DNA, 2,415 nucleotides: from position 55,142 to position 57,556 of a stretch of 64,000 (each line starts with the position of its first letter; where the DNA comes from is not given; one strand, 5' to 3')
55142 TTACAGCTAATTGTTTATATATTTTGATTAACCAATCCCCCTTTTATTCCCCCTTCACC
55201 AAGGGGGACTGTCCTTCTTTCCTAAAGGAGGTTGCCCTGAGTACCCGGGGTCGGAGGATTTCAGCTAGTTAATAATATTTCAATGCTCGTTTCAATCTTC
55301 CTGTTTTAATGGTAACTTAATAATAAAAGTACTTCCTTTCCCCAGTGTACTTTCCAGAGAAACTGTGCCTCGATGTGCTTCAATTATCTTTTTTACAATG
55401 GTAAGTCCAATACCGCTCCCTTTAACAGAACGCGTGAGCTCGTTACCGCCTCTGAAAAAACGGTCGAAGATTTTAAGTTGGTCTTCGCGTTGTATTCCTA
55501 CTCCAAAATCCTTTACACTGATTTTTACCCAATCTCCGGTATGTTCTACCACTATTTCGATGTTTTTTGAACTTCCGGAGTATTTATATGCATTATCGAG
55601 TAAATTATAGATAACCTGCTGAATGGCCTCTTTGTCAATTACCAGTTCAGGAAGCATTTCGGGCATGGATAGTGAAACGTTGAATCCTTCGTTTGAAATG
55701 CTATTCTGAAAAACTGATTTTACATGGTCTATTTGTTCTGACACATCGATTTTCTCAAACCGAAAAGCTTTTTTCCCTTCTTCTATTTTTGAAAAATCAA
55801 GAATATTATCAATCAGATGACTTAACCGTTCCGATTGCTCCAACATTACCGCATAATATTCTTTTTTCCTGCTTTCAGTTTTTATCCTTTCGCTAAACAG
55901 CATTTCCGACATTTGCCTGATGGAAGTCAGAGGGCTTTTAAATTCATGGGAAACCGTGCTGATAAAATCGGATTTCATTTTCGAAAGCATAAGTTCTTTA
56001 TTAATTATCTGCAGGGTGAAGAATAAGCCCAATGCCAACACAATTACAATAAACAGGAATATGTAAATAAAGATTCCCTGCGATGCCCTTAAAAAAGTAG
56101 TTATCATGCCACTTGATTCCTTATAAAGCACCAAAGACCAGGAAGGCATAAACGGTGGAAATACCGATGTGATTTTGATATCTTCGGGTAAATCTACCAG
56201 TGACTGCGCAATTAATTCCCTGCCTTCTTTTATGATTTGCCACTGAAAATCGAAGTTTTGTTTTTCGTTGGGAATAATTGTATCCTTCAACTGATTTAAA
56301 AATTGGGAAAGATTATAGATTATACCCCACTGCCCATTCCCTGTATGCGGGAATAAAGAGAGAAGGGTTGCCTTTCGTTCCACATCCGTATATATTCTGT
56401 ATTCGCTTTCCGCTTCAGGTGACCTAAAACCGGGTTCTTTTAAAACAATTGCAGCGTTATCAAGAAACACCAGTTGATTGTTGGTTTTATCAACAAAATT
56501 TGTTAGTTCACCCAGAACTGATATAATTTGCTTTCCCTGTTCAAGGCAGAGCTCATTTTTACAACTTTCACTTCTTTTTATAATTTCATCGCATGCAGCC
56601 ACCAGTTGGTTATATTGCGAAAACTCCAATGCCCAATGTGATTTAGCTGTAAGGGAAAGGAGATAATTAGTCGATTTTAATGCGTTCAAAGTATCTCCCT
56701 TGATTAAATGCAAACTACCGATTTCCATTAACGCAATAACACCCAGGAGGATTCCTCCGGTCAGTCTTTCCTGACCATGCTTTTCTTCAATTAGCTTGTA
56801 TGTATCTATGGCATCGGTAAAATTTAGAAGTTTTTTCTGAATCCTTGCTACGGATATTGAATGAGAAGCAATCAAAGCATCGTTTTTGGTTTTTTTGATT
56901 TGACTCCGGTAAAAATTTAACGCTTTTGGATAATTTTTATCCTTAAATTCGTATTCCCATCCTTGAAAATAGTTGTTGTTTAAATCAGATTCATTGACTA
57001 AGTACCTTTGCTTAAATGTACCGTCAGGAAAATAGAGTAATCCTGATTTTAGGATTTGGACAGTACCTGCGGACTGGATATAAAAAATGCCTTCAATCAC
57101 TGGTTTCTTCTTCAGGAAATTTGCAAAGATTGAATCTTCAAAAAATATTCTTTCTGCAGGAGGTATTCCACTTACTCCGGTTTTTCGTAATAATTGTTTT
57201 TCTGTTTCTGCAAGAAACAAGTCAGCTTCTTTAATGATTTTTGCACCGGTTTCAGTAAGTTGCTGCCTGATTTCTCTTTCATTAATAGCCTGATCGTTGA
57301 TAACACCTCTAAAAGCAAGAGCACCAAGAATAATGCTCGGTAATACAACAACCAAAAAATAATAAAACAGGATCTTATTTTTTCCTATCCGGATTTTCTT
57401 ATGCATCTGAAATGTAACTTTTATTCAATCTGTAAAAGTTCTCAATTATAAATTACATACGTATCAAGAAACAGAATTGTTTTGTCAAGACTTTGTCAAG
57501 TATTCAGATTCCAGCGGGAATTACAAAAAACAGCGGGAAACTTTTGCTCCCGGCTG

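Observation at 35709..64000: Iterated kinase / regulator / secreted TPR-propeller array (four or more paralogous three-component modules, about 28 kb)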

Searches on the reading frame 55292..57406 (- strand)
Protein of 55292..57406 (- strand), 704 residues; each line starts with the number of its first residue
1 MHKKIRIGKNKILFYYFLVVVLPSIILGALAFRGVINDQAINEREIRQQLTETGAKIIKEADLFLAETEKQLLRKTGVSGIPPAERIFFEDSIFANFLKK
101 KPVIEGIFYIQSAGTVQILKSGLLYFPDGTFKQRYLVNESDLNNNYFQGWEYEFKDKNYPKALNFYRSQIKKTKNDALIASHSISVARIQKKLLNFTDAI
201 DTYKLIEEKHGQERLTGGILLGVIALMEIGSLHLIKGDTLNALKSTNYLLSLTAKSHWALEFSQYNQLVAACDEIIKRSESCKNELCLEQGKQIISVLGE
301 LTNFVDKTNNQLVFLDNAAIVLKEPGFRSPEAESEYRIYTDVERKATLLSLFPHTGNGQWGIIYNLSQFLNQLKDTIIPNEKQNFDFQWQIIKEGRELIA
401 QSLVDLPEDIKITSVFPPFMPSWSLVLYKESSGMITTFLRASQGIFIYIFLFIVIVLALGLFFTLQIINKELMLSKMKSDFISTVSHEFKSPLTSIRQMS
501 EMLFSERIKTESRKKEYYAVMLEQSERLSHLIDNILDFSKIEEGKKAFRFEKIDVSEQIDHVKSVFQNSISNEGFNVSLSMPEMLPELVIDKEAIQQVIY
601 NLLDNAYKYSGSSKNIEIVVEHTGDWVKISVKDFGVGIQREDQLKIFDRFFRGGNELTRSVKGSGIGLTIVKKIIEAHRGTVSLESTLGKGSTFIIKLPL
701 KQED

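Call 5: search_protein_families(library=pfam, proteins=[window:55292-57406:-], max_evalue=0.01)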
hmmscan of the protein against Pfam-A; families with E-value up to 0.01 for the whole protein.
window:55292-57406:- (704 aa): 6 families
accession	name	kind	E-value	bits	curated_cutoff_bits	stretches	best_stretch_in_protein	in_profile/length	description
PF02518.31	HATPase_c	-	7.1e-30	104.1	26.4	1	591-701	2-110/111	Histidine kinase-, DNA gyrase B-, and HSP90-like ATPase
PF00512.31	HisKA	-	1.8e-18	66.8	26.9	1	477-544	1-66/66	His Kinase A (phospho-acceptor) domain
PF14501.12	HATPase_c_5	-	0.0011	19.3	22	1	592-686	3-90/102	GHKL domain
PF13589.12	HATPase_c_3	-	0.0017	18.8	25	1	596-652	4-58/137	Histidine kinase-, DNA gyrase B-, and HSP90-like ATPase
PF13581.12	HATPase_c_2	-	0.0069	16.8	27.4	0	601-677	42-111/127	Histidine kinase-like ATPase domain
PF22999.2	LTN1_E3_ligase_6th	-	0.0076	16.2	27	0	465-564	59-153/221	LTN1 family HEAT repeat region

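Call 7: search_protein_families(library=ncbifam, proteins=[window:55292-57406:-], max_evalue=0.001)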
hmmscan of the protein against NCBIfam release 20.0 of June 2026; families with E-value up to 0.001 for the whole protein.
window:55292-57406:- (704 aa): 83 families (the best 25 are shown)
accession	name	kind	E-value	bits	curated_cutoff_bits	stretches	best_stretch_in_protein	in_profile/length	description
NF046044.1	PnpS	equivalog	1.3e-62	212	400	1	463-699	155-390/390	two-component system histidine kinase PnpS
TIGR02966.1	phoR_proteo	equivalog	1.1e-54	185.7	334.2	1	468-697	104-332/333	phosphate regulon sensor histidine kinase PhoR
NF033092.0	HK_WalK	equivalog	3.6e-53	181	725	1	462-700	356-594/594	cell wall metabolism sensor histidine kinase WalK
NF047874.1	MASE3_PAS_HK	subfamily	4e-51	174.6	560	1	468-702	388-627/655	MASE3 domain-containing sensor histidine kinase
NF008468.0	PRK11360.1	equivalog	1.5e-44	152.4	646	1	481-703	399-611/616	two-component system sensor histidine kinase AtoS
NF038297.2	hybrid_HK_HrmK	equivalog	2e-43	148.9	725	1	465-703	221-460/607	hybrid histidine kinase/response regulator HrmK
NF045911.1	TCSHisKinNblS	equivalog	3.3e-43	148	1000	1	460-699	370-619/621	two-component system sensor histidine kinase NblS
NF040691.1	MtrAB_MtrB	equivalog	3.4e-43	148.4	450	1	469-702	262-494/507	MtrAB system histidine kinase MtrB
TIGR02956.1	TMAO_torS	equivalog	7.5e-43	146.8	676.5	1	475-702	461-684/967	TMAO reductase system sensor histidine kinase/response regulator TorS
NF041947.1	LuxQ_Vibrio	equivalog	5.7e-41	140.3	1200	1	475-702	469-698/843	quorum-sensing autoinducer 2 sensor kinase/phosphatase LuxQ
NF006800.0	PRK09303.1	equivalog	1e-39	136.6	342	1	476-702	149-379/383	histidine kinase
NF041735.1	hist_kin_RppB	equivalog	3.2e-38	131.7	400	1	479-699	217-438/438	two-component system sensor histidine kinase RppB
NF008312.0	PRK11100.1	equivalog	3.4e-38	131.7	356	1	478-700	256-474/477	two-component system sensor histidine kinase CreC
NF045595.1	HK_scytonemin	equivalog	6.9e-38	130.4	865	1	469-701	406-636/637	scytonemin biosynthesis sensor histidine kinase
TIGR01386.1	cztS_silS_copS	subfamily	9.2e-38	130.4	292.55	1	479-699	242-457/457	heavy metal sensor histidine kinase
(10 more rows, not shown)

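Call 47: predict_structure(alignment_id=A3)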
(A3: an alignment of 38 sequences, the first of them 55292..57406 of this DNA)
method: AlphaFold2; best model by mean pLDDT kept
length: 704 residues; sequences in the alignment: 38
mean_pLDDT: 77.9   pTM: 0.48
mean pLDDT of the five models: 77.9, 74.9, 74.3, 73.9, 72.8
residues with pLDDT >= 90: 147; 70-90: 402; 50-70: 112; < 50: 43
segments of 3 or more residues with pLDDT < 50: 1-8, 125-144, 653-664
pLDDT, mean of each block of 10 residues (from residue 1): 44 71 75 77 89 94 94 87 75 86 88 82 48 32 59 88 92 84 90 94 93 71 90 92 93 74 76 89 90 88 73 74 80 82 64 85 90 93 89 83 81 91 90 64 61 73 70 62 66 75 71 73 73 70 67 83 80 80 81 85 81 83 84 81 67 42 59 83 83 86 53
secondary structure, 60 per line:
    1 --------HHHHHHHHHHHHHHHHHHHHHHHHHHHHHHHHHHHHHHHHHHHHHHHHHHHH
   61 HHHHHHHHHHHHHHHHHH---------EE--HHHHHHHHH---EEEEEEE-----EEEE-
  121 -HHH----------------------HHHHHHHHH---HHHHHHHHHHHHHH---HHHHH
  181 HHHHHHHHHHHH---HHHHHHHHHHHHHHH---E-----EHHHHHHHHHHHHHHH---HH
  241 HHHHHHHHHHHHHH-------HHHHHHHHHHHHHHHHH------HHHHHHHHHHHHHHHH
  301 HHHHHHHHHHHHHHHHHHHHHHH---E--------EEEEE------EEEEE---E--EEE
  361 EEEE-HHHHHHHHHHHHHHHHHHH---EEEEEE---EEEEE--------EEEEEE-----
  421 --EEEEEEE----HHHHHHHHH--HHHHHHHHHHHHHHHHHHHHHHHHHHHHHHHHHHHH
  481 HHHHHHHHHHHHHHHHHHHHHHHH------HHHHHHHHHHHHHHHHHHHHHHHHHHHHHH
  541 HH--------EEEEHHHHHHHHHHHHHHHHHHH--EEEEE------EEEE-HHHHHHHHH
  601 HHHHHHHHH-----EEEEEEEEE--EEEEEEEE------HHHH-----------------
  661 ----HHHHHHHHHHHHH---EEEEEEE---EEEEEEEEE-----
elements in order (helices of 4 or more, strands of 3 or more residues): H9-78 H92-100 E104-110 E116-119 H147-155 H159-172 H176-192 H196-210 H221-235 H239-254 H262-278 H285-323 E336-340 E347-351 E358-364 H366-384 E388-393 E397-401 E410-415 E423-429 H434-442 H445-504 H511-542 E551-554 H555-573 E576-580 E587-590 H592-609 E615-623 E626-633 H640-643 H665-677 E681-687 E691-699
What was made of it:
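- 55292..57406 (-): HK3 (subfamily B). TM helices at 12-30 and 445-463. AF2 model with pLDDT 77.9 (call 47).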

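Call 53: fold_search(model_id=the predicted structure, library=pdb)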
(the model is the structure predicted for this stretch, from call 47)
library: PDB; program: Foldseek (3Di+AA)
matches with E <= 10: 1345; with E <= 0.001: 339
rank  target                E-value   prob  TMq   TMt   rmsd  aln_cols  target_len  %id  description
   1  9a5d_A                2.2e-19  1.00  0.28  0.32  45.1       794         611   16  Integrative model of WALK-YYCH by crosslinking MS and deep learning (released 2024-09-18)
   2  6rh0_B                3.6e-18  1.00  0.30  0.87   2.5       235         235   33  Revisiting pH-gated conformational switch. Complex HK853-RR468 pH 5.5 (released 2020-02-19)
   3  6rgz_A                1.2e-17  1.00  0.31  0.86   2.6       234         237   33  Revisiting pH-gated conformational switch. Complex HK853-RR468 pH 6.5 (released 2020-02-19)
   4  6rgy_B                2.2e-17  1.00  0.30  0.86   2.4       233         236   34  Revisiting pH-gated conformational switch. Complex HK853-RR468 pH 7.5 (released 2020-02-19)
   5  5uht_A                3.3e-17  1.00  0.31  0.88   2.2       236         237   33  Structure of the Thermotoga maritima HK853-BeF3-RR468 complex at pH 5.0 (released 2017-12-27)
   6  6rh0_A                4.6e-17  1.00  0.30  0.87   2.4       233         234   33  Revisiting pH-gated conformational switch. Complex HK853-RR468 pH 5.5 (released 2020-02-19)
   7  6rh8_A                5.1e-17  1.00  0.30  0.85   2.5       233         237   33  Revisiting pH-gated conformational switch. Complex HK853 mutant H260A -RR468 mutant D53A pH 5.3 (released 2020-02-19)
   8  6rh7_A                9.4e-17  1.00  0.30  0.85   2.6       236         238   33  Revisiting pH-gated conformational switch. Complex HK853 mutant H260A -RR468 mutant D53A pH 7.5 (released 2020-02-19)
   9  3dge_A                1.1e-16  1.00  0.30  0.85   2.6       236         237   33  Structure of a histidine kinase-response regulator complex reveals insights into Two-component signaling and a novel c (released 2009-07-07)
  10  6rfv_B                1.4e-16  1.00  0.30  0.87   2.5       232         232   34  Revisiting pH-gated conformational switch. Complex HK853-RR468 pH 7 (released 2020-02-19)
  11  6rh7_B                1.5e-16  1.00  0.30  0.86   2.6       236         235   33  Revisiting pH-gated conformational switch. Complex HK853 mutant H260A -RR468 mutant D53A pH 7.5 (released 2020-02-19)
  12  4jav_A                1.8e-16  1.00  0.25  0.67   7.1       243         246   32  Structural basis of a rationally rewired protein-protein interface (HK853wt and RR468mutant V13P, L14I, I17M and N21V) (released 2013-09-04)
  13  6rgy_A                2.1e-16  1.00  0.30  0.85   2.3       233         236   33  Revisiting pH-gated conformational switch. Complex HK853-RR468 pH 7.5 (released 2020-02-19)
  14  6azr_A                3.5e-16  1.00  0.31  0.88   2.3       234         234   32  Crystal structure of the T264A HK853cp-BeF3-RR468 complex (released 2017-12-27)
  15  6rfv_A                4.4e-16  1.00  0.30  0.86   2.4       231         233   34  Revisiting pH-gated conformational switch. Complex HK853-RR468 pH 7 (released 2020-02-19)
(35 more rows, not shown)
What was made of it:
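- Closest known: Two-component systems with an operon-encoded extracytoplasmic accessory protein. Same: The top fold hit of the HK3 model is a WalK-YycH integrative model, but that hit comes from the kinase core (call 53).
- Tried and rejected: Fold search of the full-length HK3 model (call 53).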
